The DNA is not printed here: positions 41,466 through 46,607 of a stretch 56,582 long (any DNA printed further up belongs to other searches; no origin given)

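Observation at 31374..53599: A 22-kb supercluster joining a complete ComEA/ComEC uptake module to a pilMN-O-P-Q outer-membrane module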

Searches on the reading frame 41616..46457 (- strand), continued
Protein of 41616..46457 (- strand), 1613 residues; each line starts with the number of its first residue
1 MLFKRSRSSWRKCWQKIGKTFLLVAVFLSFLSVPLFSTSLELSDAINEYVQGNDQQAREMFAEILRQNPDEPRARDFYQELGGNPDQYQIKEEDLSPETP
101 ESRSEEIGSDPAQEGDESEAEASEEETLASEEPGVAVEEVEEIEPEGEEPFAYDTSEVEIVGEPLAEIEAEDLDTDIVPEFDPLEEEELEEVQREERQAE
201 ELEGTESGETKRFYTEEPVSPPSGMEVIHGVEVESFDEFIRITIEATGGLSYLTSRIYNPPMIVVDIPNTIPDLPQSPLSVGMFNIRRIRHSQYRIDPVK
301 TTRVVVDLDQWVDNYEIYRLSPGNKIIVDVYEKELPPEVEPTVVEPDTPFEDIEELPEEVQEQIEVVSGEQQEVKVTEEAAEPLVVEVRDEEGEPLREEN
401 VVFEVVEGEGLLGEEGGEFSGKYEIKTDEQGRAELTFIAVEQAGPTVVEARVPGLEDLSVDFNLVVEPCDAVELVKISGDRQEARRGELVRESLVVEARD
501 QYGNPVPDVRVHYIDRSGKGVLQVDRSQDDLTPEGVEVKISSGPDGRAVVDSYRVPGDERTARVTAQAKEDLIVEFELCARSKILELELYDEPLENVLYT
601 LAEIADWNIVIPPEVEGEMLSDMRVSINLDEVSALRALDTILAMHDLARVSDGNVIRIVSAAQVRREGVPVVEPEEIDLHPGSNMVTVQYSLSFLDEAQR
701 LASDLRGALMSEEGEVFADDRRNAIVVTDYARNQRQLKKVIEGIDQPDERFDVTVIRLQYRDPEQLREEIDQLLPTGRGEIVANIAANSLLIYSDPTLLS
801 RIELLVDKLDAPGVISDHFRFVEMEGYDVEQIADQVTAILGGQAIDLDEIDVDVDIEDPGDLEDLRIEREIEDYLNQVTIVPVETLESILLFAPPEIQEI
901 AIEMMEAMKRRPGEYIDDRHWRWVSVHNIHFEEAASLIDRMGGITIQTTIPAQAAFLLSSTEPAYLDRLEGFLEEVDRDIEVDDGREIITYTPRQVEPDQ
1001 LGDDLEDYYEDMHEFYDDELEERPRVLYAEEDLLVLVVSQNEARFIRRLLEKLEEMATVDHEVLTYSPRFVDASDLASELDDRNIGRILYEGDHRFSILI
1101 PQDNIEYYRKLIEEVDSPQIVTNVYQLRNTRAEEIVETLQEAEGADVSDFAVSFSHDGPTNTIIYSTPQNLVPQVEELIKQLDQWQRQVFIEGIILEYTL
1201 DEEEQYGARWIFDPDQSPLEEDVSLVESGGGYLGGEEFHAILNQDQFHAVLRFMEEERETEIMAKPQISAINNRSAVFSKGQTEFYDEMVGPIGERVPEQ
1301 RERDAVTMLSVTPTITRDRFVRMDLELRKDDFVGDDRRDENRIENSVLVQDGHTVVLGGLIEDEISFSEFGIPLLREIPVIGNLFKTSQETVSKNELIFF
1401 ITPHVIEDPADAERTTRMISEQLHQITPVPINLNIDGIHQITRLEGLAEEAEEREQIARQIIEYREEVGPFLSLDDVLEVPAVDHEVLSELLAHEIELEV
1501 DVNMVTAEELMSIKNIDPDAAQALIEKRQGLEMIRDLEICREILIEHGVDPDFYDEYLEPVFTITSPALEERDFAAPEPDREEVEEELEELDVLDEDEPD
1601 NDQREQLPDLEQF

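Call 78: search_protein_families(library=ncbifam, proteins=[L025:5635-6690:+, L025:2037-3797:+, L025:3866-5584:+, L025:8160-8582:+], max_evalue=0.00001)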
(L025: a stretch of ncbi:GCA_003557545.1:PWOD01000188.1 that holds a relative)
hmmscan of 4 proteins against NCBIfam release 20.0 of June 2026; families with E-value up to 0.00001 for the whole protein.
L025:5635-6690:+ (351 aa): 17 families
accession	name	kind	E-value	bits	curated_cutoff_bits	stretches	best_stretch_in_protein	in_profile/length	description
TIGR01420.1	pilT_fam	subfamily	3.4e-142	473.7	319.1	1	4-345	3-343/343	PilT/PilU family type 4a pilus ATPase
TIGR02525.1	plasmid_TraJ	equivalog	1.9e-49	168.6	368.3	1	40-337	60-364/372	plasmid transfer ATPase TraJ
TIGR02533.1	type_II_gspE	equivalog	3.3e-46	157.9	630.25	1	83-244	196-359/486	type II secretion system ATPase GspE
NF007755.0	PRK10436.1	equivalog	3e-45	154.7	617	1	3-243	89-334/465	type II secretion system protein GspE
NF041000.1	ATPase_ComGA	equivalog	7.4e-45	153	300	1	5-271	2-266/267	competence type IV pilus ATPase ComGA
TIGR02524.1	dot_icm_DotB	equivalog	5.3e-42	144.3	463.3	1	4-332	7-346/358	Dot/Icm type IV secretion system ATPase DotB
TIGR02538.1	type_IV_pilB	equivalog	6.1e-41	140.7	675.65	1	107-243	295-431/564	type IV-A pilus assembly ATPase PilB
NF053534.1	T4PilAsmATPsTfpB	equivalog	1.9e-37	128.9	850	1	94-243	300-451/584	type IV pilus assembly ATPase TfpB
NF058587.1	archaellum_moto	equivalog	6.3e-21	74.7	550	1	127-241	278-393/527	archaellum flagellar ATPase motor FlaI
TIGR02788.1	VirB11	equivalog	4.2e-19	68.7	249.95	1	122-251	142-272/308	P-type DNA transfer ATPase VirB11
TIGR03819.1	heli_sec_ATPase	hypoth_equivalog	1.6e-18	67.1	373.15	1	124-265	178-323/340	TadA family conjugal transfer-associated ATPase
TIGR02782.1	TrbB_P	equivalog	5.9e-18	65.2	304.55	1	124-257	136-267/303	P-type conjugative transfer ATPase TrbB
NF053672.1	bindosome_BasE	exception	5.2e-15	55.1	1000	1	126-260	272-407/512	bindosome assembly system ATPase subunit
NF010425.0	PRK13851.1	equivalog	2.3e-14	53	461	1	105-243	143-282/344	type IV secretion system protein VirB11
NF010469.0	PRK13894.1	subfamily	7.6e-14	51.8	508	1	127-243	152-266/320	conjugal transfer ATPase TrbB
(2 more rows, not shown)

L025:2037-3797:+ (586 aa): 22 families
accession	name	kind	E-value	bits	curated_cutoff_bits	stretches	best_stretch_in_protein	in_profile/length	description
TIGR02533.1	type_II_gspE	equivalog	1.3e-183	611.2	630.25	1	79-562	3-485/486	type II secretion system ATPase GspE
TIGR02538.1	type_IV_pilB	equivalog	2.6e-181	604.1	675.65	1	7-562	1-561/564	type IV-A pilus assembly ATPase PilB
NF053534.1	T4PilAsmATPsTfpB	equivalog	3.8e-141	471.4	850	1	49-565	65-584/584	type IV pilus assembly ATPase TfpB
NF007755.0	PRK10436.1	equivalog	2.4e-130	435.3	617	1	93-564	22-460/465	type II secretion system protein GspE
NF041000.1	ATPase_ComGA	equivalog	1.1e-81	273.7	300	1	189-454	2-266/267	competence type IV pilus ATPase ComGA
TIGR01420.1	pilT_fam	subfamily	3.7e-53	180.9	319.1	1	188-458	3-273/343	PilT/PilU family type 4a pilus ATPase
TIGR02525.1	plasmid_TraJ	equivalog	2.6e-28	99.1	368.3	1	305-453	137-298/372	plasmid transfer ATPase TraJ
TIGR02524.1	dot_icm_DotB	equivalog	2.3e-20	73.1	463.3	1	307-452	124-278/358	Dot/Icm type IV secretion system ATPase DotB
NF008411.1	PRK11234.1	equivalog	2.9e-19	69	1170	1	5-146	481-621/723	cyclic di-3',5'-guanylate-activated glycosyltransferase NfrB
NF012033.0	PRK15489.1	equivalog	1.2e-18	66.6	537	1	3-158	488-643/703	glycosyl transferase family protein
NF058587.1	archaellum_moto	equivalog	6.8e-16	58.1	550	1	320-432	278-395/527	archaellum flagellar ATPase motor FlaI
NF053729.1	c-di-GMP_motif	domain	8.1e-15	54.4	38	1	7-59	1-53/53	cyclic di-GMP-binding domain-containing protein, MshE-related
TIGR02782.1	TrbB_P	equivalog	4e-14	52.6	304.55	1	319-432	138-254/303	P-type conjugative transfer ATPase TrbB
TIGR02788.1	VirB11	equivalog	7.6e-12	44.9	249.95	1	306-435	134-267/308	P-type DNA transfer ATPase VirB11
NF010469.0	PRK13894.1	subfamily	1.2e-11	44.6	508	1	311-431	144-265/320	conjugal transfer ATPase TrbB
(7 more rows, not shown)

L025:3866-5584:+ (572 aa): 17 families
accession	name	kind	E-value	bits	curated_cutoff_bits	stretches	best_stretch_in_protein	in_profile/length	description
TIGR02538.1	type_IV_pilB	equivalog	1e-192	641.8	675.65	1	6-564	2-563/564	type IV-A pilus assembly ATPase PilB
TIGR02533.1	type_II_gspE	equivalog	1.7e-185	617.4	630.25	1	82-563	8-486/486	type II secretion system ATPase GspE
NF053534.1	T4PilAsmATPsTfpB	equivalog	3e-145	484.9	850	1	76-563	95-582/584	type IV pilus assembly ATPase TfpB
NF007755.0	PRK10436.1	equivalog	1.4e-134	449.2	617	1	92-564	23-460/465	type II secretion system protein GspE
NF041000.1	ATPase_ComGA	equivalog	9.9e-80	267.4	300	1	189-454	2-266/267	competence type IV pilus ATPase ComGA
TIGR01420.1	pilT_fam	subfamily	1.2e-58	199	319.1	1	188-456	3-271/343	PilT/PilU family type 4a pilus ATPase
TIGR02525.1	plasmid_TraJ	equivalog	2.3e-29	102.5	368.3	1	281-455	119-300/372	plasmid transfer ATPase TraJ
TIGR02524.1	dot_icm_DotB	equivalog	1.1e-22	80.7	463.3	1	312-432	129-258/358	Dot/Icm type IV secretion system ATPase DotB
TIGR02782.1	TrbB_P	equivalog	8.8e-16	58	304.55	1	320-433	139-255/303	P-type conjugative transfer ATPase TrbB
NF058587.1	archaellum_moto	equivalog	2.1e-15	56.5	550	1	320-431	278-394/527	archaellum flagellar ATPase motor FlaI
NF010469.0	PRK13894.1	subfamily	1.4e-14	54.2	508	1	312-433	145-267/320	conjugal transfer ATPase TrbB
NF010407.0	PRK13833.1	subfamily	3.7e-14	52.9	499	1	320-433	147-262/323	conjugal transfer protein TrbB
TIGR02788.1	VirB11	equivalog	1.2e-13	50.8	249.95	1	313-435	141-267/308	P-type DNA transfer ATPase VirB11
TIGR03819.1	heli_sec_ATPase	hypoth_equivalog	3.4e-13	49.5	373.15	1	279-450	139-317/340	TadA family conjugal transfer-associated ATPase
NF053672.1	bindosome_BasE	exception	4.9e-11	42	1000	1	298-447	251-404/512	bindosome assembly system ATPase subunit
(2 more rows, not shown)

L025:8160-8582:+ (140 aa): 6 families
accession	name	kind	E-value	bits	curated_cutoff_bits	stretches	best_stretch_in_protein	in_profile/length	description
TIGR01710.1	typeII_sec_gspG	equivalog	3.9e-12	46.3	88.85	1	10-66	1-57/134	type II secretion system major pseudopilin GspG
TIGR02532.1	IV_pilin_GFxxxE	domain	1.6e-09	37.2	16.3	1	10-32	2-24/24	prepilin-type N-terminal cleavage/methylation domain-containing protein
NF041775.1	typeIV_PilA_Myxo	equivalog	3.1e-09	37.1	400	1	9-57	10-58/214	type IV pilin protein PilA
TIGR01708.2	typeII_sec_gspH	equivalog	5.4e-09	36.3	80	1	9-35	1-27/169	type II secretion system minor pseudopilin GspH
NF007862.0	PRK10574.1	equivalog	7.9e-08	32.5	138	1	9-65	4-60/145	prepilin peptidase-dependent pilin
NF040999.1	pilin_ComGC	equivalog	1.5e-07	31.5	75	1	9-62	1-51/84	competence type IV pilus major pilin ComGC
